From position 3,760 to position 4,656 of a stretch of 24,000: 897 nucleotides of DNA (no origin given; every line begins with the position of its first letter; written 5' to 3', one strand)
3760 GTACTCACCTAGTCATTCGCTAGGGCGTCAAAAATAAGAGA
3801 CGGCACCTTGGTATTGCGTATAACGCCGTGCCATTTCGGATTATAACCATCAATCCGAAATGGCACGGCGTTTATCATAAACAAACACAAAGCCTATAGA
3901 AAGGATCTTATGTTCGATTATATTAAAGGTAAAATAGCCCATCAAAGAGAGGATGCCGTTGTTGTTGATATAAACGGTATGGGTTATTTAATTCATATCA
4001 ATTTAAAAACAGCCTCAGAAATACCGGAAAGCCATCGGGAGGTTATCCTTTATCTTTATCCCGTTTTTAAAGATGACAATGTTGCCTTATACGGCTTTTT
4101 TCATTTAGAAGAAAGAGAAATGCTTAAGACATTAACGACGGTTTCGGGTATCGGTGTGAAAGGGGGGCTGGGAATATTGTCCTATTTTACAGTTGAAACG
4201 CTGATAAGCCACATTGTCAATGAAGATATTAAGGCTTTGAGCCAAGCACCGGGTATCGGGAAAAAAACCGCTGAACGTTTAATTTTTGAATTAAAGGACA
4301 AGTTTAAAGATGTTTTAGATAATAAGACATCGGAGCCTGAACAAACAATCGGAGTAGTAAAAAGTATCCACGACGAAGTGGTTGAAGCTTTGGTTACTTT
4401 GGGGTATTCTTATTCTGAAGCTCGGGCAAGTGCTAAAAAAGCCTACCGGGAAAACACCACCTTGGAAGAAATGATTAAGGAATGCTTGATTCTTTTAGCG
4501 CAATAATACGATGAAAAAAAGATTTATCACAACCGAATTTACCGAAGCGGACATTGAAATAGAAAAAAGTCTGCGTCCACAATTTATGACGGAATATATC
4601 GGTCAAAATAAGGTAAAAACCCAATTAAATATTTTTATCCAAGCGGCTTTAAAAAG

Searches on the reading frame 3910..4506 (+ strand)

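Call 22: search_protein_families(library=pfam, proteins=[window:3910-4506:+])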
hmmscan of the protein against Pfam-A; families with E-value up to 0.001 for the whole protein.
window:3910-4506:+ (198 aa): 5 families
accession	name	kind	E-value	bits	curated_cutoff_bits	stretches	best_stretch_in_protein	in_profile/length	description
PF01330.27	RuvA_N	-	2.3e-16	60.1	23.6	1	1-62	1-61/61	RuvA N terminal domain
PF14520.12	HHH_5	-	5e-15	56.2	27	1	73-130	2-57/57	Helix-hairpin-helix domain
PF07499.19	RuvA_C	-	5e-10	40.1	24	1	154-196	3-46/47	RuvA, C-terminal domain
PF21176.3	RecR_HhH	-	5.4e-05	23.4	27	1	107-128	5-26/45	RecR, helix-hairpin-helix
PF00633.29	HHH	-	0.00011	22.3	24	0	102-124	5-27/30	Helix-hairpin-helix motif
